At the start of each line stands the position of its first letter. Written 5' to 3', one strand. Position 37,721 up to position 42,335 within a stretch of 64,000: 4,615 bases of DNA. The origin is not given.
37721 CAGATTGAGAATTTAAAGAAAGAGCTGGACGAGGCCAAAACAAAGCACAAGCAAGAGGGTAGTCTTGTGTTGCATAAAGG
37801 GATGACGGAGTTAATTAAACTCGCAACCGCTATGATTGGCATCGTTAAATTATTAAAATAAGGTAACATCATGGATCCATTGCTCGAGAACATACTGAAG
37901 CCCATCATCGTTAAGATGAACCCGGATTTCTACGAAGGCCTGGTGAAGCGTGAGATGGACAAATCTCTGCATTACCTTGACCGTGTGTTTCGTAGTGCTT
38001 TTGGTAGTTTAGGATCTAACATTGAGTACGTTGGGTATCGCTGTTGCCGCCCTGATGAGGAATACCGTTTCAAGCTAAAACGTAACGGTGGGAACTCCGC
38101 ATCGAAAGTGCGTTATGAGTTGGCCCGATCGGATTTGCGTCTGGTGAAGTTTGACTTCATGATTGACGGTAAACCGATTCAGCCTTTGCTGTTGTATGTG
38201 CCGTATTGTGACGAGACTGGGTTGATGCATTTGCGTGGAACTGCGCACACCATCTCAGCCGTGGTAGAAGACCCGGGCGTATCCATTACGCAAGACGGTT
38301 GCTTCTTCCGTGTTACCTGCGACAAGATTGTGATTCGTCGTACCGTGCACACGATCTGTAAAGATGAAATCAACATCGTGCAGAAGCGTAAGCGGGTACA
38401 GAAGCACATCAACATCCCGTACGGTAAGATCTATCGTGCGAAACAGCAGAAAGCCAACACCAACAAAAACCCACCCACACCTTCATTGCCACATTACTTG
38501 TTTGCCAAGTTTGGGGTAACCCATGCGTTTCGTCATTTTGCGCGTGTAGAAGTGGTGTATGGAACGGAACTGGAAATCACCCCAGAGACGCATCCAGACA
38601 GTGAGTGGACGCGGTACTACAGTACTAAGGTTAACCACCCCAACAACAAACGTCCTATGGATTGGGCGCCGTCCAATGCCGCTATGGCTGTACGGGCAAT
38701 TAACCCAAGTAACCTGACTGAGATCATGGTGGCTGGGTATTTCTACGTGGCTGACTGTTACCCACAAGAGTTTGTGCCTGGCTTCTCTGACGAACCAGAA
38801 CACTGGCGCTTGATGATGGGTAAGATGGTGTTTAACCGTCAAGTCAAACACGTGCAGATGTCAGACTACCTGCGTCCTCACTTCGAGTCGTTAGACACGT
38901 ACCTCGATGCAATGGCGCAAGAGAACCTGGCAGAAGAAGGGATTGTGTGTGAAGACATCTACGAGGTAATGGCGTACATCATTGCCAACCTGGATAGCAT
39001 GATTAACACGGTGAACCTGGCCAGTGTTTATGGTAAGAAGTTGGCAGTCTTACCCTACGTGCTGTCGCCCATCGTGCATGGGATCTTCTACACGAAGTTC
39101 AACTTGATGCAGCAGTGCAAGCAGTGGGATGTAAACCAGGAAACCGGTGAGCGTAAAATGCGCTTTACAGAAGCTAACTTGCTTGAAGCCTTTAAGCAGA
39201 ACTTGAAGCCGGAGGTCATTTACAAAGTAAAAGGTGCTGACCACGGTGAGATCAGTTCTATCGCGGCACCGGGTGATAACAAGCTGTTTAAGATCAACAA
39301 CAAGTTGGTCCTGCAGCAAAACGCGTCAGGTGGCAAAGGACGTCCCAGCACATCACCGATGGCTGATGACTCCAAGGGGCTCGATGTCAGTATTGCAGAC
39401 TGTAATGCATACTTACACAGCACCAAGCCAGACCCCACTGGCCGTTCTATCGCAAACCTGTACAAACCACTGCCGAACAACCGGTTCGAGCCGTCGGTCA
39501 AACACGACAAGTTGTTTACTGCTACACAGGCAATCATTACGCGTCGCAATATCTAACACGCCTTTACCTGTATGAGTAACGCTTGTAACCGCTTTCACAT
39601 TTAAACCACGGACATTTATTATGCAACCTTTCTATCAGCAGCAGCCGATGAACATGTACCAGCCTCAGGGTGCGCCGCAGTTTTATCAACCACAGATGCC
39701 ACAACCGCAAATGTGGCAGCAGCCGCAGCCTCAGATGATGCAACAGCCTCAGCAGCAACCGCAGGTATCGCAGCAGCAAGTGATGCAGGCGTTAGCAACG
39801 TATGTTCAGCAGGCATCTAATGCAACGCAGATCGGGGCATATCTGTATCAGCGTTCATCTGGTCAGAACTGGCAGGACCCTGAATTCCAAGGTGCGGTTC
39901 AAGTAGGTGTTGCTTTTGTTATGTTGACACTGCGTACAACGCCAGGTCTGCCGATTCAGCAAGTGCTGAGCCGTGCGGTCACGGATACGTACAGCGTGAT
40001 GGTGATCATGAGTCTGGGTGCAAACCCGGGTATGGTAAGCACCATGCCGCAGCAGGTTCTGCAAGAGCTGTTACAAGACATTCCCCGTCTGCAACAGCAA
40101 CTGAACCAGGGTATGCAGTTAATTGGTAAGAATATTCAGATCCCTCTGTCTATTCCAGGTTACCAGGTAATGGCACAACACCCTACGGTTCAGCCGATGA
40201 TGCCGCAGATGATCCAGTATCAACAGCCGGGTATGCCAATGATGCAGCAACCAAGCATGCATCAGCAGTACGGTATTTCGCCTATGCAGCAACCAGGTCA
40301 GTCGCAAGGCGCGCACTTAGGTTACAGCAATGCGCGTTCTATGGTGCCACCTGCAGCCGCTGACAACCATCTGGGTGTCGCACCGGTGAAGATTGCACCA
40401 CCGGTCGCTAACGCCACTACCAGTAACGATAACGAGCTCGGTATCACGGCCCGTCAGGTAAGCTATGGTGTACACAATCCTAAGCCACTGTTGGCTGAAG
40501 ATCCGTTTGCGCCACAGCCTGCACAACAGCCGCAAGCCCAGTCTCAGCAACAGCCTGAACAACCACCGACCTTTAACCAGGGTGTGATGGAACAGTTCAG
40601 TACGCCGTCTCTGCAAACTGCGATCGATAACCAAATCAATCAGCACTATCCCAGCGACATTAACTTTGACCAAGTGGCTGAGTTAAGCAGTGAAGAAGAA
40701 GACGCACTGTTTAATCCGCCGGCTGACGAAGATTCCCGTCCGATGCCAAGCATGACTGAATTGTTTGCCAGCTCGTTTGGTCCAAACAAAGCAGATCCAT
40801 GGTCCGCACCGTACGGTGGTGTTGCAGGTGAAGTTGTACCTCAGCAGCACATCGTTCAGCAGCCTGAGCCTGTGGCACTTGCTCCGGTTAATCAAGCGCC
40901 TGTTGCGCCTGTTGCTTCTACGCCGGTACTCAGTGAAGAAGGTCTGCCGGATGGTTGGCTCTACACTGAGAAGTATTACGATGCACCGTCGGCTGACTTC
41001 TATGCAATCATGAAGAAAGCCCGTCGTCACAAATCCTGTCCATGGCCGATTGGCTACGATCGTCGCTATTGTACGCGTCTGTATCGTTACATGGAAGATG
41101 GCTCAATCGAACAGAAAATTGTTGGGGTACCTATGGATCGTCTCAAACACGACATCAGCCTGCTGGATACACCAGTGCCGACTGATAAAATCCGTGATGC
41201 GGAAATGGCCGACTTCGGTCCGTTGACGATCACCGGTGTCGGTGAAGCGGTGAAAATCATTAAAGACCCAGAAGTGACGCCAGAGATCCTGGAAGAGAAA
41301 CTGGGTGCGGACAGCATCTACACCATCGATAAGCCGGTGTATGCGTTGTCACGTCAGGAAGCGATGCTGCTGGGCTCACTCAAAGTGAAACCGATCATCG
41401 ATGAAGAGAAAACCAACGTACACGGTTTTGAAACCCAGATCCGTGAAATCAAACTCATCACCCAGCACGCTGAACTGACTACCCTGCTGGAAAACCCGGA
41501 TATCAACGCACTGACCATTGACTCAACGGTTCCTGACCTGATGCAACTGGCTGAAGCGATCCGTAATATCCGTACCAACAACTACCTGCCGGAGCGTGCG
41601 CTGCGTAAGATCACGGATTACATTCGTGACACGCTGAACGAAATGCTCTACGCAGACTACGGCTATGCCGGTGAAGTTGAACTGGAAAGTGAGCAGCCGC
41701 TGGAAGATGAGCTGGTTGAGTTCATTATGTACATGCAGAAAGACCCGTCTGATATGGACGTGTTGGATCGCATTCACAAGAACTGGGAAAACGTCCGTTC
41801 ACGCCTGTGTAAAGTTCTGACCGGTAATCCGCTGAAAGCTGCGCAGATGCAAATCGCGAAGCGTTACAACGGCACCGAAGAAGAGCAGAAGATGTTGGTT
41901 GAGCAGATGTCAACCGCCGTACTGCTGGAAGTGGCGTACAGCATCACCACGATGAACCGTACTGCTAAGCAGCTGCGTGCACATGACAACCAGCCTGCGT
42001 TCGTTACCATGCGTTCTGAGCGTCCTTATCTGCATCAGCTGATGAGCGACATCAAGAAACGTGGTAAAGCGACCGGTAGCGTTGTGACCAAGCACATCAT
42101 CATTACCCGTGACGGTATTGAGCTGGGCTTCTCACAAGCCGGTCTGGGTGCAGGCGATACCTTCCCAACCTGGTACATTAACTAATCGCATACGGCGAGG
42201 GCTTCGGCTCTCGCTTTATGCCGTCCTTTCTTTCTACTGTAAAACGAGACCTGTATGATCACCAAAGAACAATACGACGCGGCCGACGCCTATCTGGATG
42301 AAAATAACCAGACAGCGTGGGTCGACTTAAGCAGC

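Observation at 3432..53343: Conserved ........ motif replaces the poly-U tract after 3' hairpins: candidate phage-specific termination or mRNA 3'-end code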

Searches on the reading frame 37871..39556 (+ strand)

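Call 50: search_protein_families(library=phrogs, proteins=[window:37871-39556:+], max_evalue=1e-10)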
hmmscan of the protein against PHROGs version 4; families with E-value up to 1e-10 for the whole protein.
window:37871-39556:+ (561 aa): 1 family
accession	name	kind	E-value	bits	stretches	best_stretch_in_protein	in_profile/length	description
phrog_2943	-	DNA, RNA and nucleotide metabolism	3.5e-167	558.1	1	1-560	1-534/535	polymerase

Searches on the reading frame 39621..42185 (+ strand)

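Call 50: search_protein_families(library=phrogs, proteins=[window:39621-42185:+], max_evalue=1e-10)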
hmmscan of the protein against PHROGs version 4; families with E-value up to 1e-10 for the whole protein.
window:39621-42185:+ (854 aa): 1 family
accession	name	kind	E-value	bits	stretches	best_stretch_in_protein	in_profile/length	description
phrog_11639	-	unknown function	6.5e-124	415.8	1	9-848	6-822/827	-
